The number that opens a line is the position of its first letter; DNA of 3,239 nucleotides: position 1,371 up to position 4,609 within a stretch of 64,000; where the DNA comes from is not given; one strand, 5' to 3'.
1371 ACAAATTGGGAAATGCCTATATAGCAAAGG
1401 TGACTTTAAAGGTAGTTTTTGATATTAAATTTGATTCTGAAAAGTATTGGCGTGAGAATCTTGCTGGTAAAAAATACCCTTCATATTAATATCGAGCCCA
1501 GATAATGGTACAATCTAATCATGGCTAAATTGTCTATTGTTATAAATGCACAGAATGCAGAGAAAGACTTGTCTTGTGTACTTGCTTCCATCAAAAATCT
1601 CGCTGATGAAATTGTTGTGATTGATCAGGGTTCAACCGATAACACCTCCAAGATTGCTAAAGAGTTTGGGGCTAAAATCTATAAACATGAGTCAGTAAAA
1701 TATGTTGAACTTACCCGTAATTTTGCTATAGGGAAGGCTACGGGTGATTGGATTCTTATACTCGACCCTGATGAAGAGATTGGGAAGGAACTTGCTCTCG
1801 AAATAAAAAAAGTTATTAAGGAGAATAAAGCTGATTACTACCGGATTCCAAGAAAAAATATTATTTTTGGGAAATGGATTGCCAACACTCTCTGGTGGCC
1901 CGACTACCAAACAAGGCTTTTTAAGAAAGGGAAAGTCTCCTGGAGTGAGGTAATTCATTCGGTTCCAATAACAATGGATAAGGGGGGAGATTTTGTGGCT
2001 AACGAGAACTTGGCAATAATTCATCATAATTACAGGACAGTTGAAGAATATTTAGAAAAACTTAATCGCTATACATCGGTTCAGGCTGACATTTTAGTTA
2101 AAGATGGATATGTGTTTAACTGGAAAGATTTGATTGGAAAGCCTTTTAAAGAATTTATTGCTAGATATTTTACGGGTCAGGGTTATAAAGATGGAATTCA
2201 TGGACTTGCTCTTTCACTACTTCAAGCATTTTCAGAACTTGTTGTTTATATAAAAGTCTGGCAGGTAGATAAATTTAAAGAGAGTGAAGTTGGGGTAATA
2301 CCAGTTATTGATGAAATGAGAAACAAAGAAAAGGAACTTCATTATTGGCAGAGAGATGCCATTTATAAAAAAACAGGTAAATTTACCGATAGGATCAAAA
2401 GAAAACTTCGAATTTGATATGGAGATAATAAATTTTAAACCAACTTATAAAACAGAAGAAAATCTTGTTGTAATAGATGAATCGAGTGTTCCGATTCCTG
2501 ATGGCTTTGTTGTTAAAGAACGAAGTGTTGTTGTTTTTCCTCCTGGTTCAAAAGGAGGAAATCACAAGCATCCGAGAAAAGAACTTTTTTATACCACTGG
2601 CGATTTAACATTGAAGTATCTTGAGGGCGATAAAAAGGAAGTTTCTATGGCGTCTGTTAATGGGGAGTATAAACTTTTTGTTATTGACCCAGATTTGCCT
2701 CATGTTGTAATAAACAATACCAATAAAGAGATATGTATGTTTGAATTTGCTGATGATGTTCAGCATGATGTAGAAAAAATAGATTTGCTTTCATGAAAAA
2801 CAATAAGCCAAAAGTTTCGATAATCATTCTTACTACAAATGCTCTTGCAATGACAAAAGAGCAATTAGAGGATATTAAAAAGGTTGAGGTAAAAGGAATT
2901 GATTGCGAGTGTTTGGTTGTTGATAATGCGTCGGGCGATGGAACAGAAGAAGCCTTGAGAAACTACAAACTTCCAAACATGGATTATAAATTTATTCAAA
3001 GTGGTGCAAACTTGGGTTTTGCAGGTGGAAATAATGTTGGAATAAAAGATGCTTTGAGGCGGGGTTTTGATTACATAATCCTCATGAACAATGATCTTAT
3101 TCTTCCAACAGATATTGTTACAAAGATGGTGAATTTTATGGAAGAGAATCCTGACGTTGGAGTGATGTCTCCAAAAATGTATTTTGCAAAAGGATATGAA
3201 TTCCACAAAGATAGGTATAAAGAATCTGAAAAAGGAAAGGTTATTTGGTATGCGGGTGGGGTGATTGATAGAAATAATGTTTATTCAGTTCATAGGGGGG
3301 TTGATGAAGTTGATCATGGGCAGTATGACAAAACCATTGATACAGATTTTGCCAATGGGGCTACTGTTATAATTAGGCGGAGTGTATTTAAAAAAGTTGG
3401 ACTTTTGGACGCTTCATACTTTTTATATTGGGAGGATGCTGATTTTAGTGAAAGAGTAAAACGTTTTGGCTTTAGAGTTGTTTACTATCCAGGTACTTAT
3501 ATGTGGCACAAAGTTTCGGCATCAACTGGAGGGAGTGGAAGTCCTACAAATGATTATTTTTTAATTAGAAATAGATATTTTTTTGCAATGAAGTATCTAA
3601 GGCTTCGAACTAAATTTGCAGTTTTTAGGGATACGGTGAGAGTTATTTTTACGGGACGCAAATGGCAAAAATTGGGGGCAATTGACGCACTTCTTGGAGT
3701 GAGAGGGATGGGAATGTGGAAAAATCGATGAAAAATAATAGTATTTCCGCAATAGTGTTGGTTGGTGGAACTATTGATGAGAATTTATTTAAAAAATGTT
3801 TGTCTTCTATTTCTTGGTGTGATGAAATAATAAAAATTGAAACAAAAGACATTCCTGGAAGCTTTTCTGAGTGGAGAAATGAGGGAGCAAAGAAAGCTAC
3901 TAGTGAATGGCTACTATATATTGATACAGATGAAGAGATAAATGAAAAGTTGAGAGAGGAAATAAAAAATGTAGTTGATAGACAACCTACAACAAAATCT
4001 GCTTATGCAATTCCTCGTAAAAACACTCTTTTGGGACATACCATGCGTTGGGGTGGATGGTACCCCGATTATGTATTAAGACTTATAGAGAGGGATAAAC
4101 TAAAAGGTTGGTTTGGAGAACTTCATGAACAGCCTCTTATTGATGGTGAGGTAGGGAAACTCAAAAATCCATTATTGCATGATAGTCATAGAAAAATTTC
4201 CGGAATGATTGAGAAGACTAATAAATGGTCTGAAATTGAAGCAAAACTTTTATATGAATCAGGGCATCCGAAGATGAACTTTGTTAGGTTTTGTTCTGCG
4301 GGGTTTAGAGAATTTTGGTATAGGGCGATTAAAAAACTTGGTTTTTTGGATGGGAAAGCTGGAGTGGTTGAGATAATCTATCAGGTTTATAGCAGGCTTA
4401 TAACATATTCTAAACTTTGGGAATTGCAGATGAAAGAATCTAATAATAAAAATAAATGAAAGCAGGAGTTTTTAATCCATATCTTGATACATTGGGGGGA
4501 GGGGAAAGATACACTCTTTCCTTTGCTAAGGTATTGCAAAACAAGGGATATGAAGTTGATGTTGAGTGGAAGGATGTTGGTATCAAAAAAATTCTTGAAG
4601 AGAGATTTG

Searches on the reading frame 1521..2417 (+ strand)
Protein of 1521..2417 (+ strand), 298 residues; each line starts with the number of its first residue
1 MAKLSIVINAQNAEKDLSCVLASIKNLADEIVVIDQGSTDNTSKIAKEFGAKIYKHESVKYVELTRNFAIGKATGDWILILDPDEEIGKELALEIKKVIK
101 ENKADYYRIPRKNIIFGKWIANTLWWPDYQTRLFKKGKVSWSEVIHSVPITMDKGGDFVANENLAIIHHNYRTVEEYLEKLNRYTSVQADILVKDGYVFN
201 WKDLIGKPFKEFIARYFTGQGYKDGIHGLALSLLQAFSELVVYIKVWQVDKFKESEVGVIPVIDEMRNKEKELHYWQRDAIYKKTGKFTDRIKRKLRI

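Call 7: search_protein_families(library=pfam, proteins=[window:1521-2417:+], max_evalue=0.01)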
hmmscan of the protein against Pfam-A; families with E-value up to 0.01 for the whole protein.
window:1521-2417:+ (298 aa): 2 families
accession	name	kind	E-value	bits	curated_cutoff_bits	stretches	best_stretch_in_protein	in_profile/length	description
PF00535.33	Glycos_transf_2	-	2.8e-18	66.8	23.3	1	5-136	1-144/168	Glycosyl transferase family 2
PF13704.12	Glyco_tranf_2_4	-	0.00063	20.6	27.5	1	19-85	9-82/98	Glycosyl transferase family 2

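Call 43: find_encoding_contigs(protein=window:1521-2417:+, flank=10000, max_places=2)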
Protein window:1521-2417:+ (298 aa): 11 contigs read that carry it; 2 places shown.
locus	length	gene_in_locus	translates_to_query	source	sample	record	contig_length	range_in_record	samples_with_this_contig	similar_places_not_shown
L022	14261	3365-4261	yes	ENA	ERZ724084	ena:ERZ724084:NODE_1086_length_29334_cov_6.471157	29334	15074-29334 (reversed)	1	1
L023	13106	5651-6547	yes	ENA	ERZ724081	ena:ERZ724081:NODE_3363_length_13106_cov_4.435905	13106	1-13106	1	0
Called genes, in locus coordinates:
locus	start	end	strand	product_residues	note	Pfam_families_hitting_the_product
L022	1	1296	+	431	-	?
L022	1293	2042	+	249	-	PF00535:Glycos_transf_2, PF10111:Glyco_tranf_2_2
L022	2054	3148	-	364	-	PF13784:Fic_N, PF02661:Fic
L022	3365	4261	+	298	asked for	PF00535:Glycos_transf_2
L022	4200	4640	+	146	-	PF07883:Cupin_2 (faint)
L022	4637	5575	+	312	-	PF00535:Glycos_transf_2, PF13641:Glyco_tranf_2_3, PF13632:Glyco_trans_2_3 (weak)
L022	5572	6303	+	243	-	-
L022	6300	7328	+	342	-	PF13439:Glyco_transf_4 (weak), PF00534:Glycos_transf_1, PF13692:Glyco_trans_1_4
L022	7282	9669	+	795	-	PF09586:YfhO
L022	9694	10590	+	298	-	PF00535:Glycos_transf_2, PF10111:Glyco_tranf_2_2 (faint), PF13641:Glyco_tranf_2_3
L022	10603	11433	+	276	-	PF00535:Glycos_transf_2, PF10111:Glyco_tranf_2_2 (weak), PF13641:Glyco_tranf_2_3, PF13632:Glyco_trans_2_3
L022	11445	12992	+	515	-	PF02366:PMT, PF13231:PMT_2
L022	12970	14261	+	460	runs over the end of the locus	PF13231:PMT_2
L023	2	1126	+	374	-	?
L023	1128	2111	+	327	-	PF01368:DHH, PF02272:DHHA1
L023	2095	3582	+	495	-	PF13231:PMT_2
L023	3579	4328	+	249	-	PF00535:Glycos_transf_2, PF10111:Glyco_tranf_2_2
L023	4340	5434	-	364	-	PF13784:Fic_N, PF02661:Fic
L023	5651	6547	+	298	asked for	PF00535:Glycos_transf_2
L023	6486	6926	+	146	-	PF07883:Cupin_2 (faint)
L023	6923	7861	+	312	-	PF00535:Glycos_transf_2, PF13641:Glyco_tranf_2_3, PF13632:Glyco_trans_2_3 (weak)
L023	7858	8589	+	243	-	-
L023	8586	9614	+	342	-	PF13439:Glyco_transf_4 (weak), PF00534:Glycos_transf_1, PF13692:Glyco_trans_1_4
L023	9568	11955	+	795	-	PF09586:YfhO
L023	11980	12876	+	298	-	PF00535:Glycos_transf_2, PF10111:Glyco_tranf_2_2 (faint), PF13641:Glyco_tranf_2_3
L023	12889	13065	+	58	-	PF00535:Glycos_transf_2 (weak)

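Call 46: search_protein_families(library=ncbifam, proteins=[L023:3579-4328:+, window:1521-2417:+], max_evalue=0.00001)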
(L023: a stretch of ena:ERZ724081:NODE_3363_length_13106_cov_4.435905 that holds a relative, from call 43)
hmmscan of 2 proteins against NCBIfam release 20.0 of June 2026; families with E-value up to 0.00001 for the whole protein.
L023:3579-4328:+ (249 aa): 17 families
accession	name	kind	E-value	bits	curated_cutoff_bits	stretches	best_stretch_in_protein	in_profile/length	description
NF047588.1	GlcsyltransPgfSStrep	equivalog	6.3e-19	68.3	500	1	5-170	3-168/308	glycosyltransferase PgfS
NF041391.1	DPhHxTase_Halo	equivalog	6.4e-13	48.2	375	1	11-230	3-200/213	dolichyl-phosphate hexose transferase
NF050050.1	ProtGlycPglI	equivalog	7.2e-13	48.6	500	1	2-120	1-117/306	GalNAc(5)-diNAcBac-PP-undecaprenol beta-1,3-glucosyltransferase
NF007986.1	PRK10714.1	equivalog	1.4e-12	47.3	529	1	5-138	8-141/316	undecaprenyl-phosphate 4-deoxy-4-formamido-L-arabinose transferase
NF007482.0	PRK10073.1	equivalog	9.6e-12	44.5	423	1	2-107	5-106/334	glycosyltransferase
TIGR03937.1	PgaC_IcaA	equivalog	2.4e-11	43.2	422.3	1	3-103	45-142/407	poly-beta-1,6-N-acetyl-D-glucosamine synthase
TIGR04283.1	glyco_like_mftF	equivalog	5.9e-11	42.4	182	1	5-111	1-97/221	TIGR04283 family arsenosugar biosynthesis glycosyltransferase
NF038302.1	EPS_HpsE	equivalog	2.2e-10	40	300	1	5-98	3-98/307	hormogonium polysaccharide biosynthesis glycosyltransferase HpsE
TIGR04182.1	glyco_TIGR04182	equivalog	6e-10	39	325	1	6-230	3-209/293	S-layer glycoprotein N-glycosyltransferase AglJ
NF010496.0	PRK13915.1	equivalog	3.7e-09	36.1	262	1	5-104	33-134/307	glucosyl-3-phosphoglycerate synthase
NF041875.1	EPS_EpsD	equivalog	9.3e-09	35.1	370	1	5-114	1-107/325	exopolysaccharide biosynthesis glycosyltransferase EpsD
NF058614.1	PPMAGASynPpgS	equivalog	4.3e-08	32.9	370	1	7-169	4-165/226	polyprenyl-phospho-N-acetylgalactosaminyl synthase PpgS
NF047683.1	TeichurnBiosyTuaG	equivalog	6.9e-08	32.4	400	1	2-108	5-108/252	teichuronic acid biosynthesis protein TuaG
TIGR04009.1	wcaE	equivalog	6.7e-07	28.8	369.2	0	5-96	3-92/248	colanic acid biosynthesis glycosyltransferase WcaE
TIGR04242.1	nodulat_NodC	equivalog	8.4e-07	28.3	550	1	3-113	48-158/395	chitooligosaccharide synthase NodC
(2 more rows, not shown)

window:1521-2417:+ (298 aa): 5 families
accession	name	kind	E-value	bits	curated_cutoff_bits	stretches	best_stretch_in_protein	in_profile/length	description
TIGR04283.1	glyco_like_mftF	equivalog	4.7e-12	46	182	1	4-108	1-110/221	TIGR04283 family arsenosugar biosynthesis glycosyltransferase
NF007482.0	PRK10073.1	equivalog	6.3e-11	41.9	423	1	2-105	6-116/334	glycosyltransferase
TIGR04195.1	S_glycosyl_SunS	equivalog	1.3e-09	37.5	350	1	8-184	63-238/421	SunS family peptide S-glycosyltransferase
NF010496.0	PRK13915.1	equivalog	1.5e-09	37.3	262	1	3-59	32-94/307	glucosyl-3-phosphoglycerate synthase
NF038302.1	EPS_HpsE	equivalog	3.2e-07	29.6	300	1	3-86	2-98/307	hormogonium polysaccharide biosynthesis glycosyltransferase HpsE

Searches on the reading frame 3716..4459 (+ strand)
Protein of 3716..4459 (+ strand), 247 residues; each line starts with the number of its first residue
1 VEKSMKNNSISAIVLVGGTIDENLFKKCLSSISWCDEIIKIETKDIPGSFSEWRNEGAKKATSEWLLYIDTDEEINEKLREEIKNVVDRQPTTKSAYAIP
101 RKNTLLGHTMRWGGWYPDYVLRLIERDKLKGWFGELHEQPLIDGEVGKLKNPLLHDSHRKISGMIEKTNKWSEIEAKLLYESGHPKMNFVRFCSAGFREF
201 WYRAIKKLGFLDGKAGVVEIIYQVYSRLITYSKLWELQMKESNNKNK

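Call 7: search_protein_families(library=pfam, proteins=[window:3716-4459:+], max_evalue=0.01)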
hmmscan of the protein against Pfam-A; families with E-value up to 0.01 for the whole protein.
window:3716-4459:+ (247 aa): 1 family
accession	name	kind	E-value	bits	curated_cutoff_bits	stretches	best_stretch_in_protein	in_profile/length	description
PF00535.33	Glycos_transf_2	-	0.0009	19.6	23.3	1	54-103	70-119/168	Glycosyl transferase family 2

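Call 46: search_protein_families(library=ncbifam, proteins=[window:3716-4459:+], max_evalue=0.00001)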
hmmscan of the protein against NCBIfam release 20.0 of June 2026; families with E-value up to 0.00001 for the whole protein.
window:3716-4459:+ (247 aa): 0 families
